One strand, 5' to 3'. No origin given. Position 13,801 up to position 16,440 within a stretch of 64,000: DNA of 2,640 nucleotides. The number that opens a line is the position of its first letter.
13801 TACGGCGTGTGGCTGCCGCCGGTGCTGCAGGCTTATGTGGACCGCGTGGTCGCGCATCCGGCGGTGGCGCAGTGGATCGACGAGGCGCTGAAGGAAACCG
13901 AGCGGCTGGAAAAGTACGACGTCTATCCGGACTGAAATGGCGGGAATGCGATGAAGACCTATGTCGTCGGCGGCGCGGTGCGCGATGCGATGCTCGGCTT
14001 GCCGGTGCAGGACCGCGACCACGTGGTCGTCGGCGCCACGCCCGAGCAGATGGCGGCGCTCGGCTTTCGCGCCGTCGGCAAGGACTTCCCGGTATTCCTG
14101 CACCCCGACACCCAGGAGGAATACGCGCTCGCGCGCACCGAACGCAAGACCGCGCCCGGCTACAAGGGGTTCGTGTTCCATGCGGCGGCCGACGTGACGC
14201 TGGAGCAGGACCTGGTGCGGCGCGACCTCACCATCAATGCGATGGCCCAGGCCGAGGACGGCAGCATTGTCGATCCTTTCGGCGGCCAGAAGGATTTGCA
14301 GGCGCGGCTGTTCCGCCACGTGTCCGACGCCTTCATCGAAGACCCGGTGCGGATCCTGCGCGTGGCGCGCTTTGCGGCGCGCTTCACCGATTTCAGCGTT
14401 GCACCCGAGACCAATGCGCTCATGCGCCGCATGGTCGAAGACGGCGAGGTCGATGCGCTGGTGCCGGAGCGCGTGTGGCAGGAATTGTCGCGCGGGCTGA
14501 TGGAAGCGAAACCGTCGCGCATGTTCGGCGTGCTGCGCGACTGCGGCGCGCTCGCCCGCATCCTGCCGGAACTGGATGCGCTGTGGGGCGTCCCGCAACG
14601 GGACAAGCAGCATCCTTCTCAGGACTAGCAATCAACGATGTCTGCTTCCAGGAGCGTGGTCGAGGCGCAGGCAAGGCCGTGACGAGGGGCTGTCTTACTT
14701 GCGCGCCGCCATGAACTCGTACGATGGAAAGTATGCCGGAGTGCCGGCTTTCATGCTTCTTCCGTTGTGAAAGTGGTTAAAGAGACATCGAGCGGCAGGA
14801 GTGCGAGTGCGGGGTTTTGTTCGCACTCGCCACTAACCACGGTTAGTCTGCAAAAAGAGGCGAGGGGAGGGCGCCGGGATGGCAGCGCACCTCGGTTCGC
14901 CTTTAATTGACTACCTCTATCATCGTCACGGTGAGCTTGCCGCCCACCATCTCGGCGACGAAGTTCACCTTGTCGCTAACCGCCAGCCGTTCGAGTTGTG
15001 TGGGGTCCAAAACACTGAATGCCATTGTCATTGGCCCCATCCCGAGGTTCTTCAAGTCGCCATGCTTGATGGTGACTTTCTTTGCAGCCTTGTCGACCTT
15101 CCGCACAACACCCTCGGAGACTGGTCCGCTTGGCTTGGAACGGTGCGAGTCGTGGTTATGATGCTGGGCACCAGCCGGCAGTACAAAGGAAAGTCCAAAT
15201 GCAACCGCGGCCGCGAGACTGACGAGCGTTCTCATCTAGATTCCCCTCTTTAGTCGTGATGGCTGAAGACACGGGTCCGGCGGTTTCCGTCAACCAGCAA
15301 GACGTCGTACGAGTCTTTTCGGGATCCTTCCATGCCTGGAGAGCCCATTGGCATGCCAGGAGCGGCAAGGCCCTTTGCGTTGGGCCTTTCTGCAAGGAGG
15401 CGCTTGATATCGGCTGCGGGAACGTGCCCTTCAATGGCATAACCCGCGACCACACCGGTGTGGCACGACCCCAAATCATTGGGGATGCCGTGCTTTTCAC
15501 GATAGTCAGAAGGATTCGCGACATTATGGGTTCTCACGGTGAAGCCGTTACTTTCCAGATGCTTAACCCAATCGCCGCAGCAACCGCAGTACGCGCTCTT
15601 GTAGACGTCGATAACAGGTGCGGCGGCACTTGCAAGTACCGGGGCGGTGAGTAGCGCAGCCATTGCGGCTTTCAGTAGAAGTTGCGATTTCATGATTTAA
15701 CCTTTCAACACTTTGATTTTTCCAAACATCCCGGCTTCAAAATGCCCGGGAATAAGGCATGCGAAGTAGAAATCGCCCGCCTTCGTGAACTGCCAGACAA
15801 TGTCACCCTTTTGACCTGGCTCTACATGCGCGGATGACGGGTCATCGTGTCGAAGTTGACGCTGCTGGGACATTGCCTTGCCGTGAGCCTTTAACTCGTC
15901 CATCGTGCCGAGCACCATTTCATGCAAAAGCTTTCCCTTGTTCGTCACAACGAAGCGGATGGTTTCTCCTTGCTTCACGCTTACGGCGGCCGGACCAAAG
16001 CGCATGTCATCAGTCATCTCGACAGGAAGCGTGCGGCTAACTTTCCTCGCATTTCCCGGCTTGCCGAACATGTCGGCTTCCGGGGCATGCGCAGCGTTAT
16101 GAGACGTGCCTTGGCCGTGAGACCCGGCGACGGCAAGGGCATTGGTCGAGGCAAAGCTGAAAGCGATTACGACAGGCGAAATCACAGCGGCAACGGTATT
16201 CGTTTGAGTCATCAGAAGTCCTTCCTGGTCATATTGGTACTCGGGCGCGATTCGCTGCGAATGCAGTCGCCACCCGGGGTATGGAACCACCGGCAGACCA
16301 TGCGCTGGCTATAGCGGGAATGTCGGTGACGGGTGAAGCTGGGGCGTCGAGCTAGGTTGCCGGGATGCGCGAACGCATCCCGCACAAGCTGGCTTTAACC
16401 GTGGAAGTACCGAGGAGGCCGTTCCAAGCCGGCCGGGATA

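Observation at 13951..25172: Split CCA-adding enzyme: host N-half and an island-borne C-half tile one full-length protein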

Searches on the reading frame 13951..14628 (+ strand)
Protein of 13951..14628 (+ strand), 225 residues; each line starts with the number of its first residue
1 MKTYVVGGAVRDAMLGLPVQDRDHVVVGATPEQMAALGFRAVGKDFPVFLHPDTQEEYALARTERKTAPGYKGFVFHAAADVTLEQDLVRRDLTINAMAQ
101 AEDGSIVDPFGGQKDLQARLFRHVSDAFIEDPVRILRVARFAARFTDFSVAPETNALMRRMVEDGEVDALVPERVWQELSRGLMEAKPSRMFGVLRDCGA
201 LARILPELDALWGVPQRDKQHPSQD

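Call 3: search_protein_families(library=pfam, proteins=[window:13951-14628:+], max_evalue=0.01)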
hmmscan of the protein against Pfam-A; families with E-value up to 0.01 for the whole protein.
window:13951-14628:+ (225 aa): 2 families
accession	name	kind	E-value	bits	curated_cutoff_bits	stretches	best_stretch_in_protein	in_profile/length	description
PF01743.26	PolyA_pol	-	5.1e-20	72.5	23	1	3-121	1-125/126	Poly A polymerase head domain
PF12627.12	PolyA_pol_RNAbd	-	2.1e-11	43.8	22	1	147-210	1-62/64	Probable RNA and SrmB- binding site of polymerase A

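Call 9: search_protein_families(library=ncbifam, proteins=[window:13951-14628:+], max_evalue=1)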
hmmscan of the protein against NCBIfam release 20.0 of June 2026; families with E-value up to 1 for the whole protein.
window:13951-14628:+ (225 aa): 10 families
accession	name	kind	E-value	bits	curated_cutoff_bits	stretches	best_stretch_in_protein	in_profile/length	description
NF008137.0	PRK10885.1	equivalog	1.4e-125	419.3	451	1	1-223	1-225/409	multifunctional CCA addition/repair protein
NF009812.0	PRK13297.1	equivalog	7.3e-105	351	624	1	2-210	13-221/364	tRNA CCA-pyrophosphorylase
NF009813.0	PRK13298.1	equivalog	1.5e-92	310.7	606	1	1-215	1-217/417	tRNA CCA-pyrophosphorylase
NF009811.0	PRK13296.1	equivalog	2.4e-66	224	469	1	1-210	1-210/360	CCA tRNA nucleotidyltransferase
NF009814.0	PRK13299.1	equivalog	3.3e-31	108.7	290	1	2-209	22-229/396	CCA tRNA nucleotidyltransferase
TIGR02692.1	tRNA_CCA_actino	equivalog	3.1e-27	95.4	438.8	1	3-212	30-247/466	CCA tRNA nucleotidyltransferase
TIGR01942.1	pcnB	subfamily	2.1e-26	92.7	305.65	1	2-211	31-245/425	polynucleotide adenylyltransferase PcnB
NF041569.1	A-tRNAntase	equivalog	2.6e-19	69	1440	1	3-208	482-695/880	A-adding tRNA nucleotidyltransferase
NF008634.1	PRK11623.1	equivalog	8.2e-17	60.9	702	1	2-178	62-253/469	polynucleotide adenylyltransferase PcnB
TIGR01693.1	UTase_glnD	equivalog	3.2e-05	22.3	519.4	1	123-221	327-425/850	[protein-PII] uridylyltransferase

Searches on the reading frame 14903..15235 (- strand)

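Call 3: search_protein_families(library=pfam, proteins=[window:14903-15235:-], max_evalue=0.01)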
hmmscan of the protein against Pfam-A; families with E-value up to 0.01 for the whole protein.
window:14903-15235:- (110 aa): 1 family
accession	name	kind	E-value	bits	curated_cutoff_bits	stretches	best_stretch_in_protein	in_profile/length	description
PF11604.15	CusF_Ec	-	5.2e-23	81.1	27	1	40-107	4-71/72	Copper binding periplasmic protein CusF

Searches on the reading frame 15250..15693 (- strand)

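Call 3: search_protein_families(library=pfam, proteins=[window:15250-15693:-], max_evalue=0.01)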
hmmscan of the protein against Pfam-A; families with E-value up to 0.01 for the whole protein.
window:15250-15693:- (147 aa): 1 family
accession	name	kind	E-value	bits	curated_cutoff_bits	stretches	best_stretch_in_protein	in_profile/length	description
PF04214.18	DUF411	-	2.4e-27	94.9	27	1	74-121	1-48/48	Protein of unknown function, DUF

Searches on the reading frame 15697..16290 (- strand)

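Call 3: search_protein_families(library=pfam, proteins=[window:15697-16290:-], max_evalue=0.01)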
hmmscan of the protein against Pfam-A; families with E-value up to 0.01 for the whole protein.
window:15697-16290:- (197 aa): 4 families
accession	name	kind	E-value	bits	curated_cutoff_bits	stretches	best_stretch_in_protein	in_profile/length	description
PF00127.26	Copper-bind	-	3e-09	37.6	21.2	1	92-194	9-98/99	Copper binding proteins, plastocyanin/azurin family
PF13473.12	Cupredoxin_1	-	6.4e-05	23.4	27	1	86-140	21-64/104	Cupredoxin-like domain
PF07731.20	Cu-oxidase_2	-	0.00033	20.9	20.4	1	98-194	30-133/137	Multicopper oxidase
PF06525.17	SoxE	-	0.00082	19.3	21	1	153-192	97-136/149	Sulfocyanin (SoxE) domain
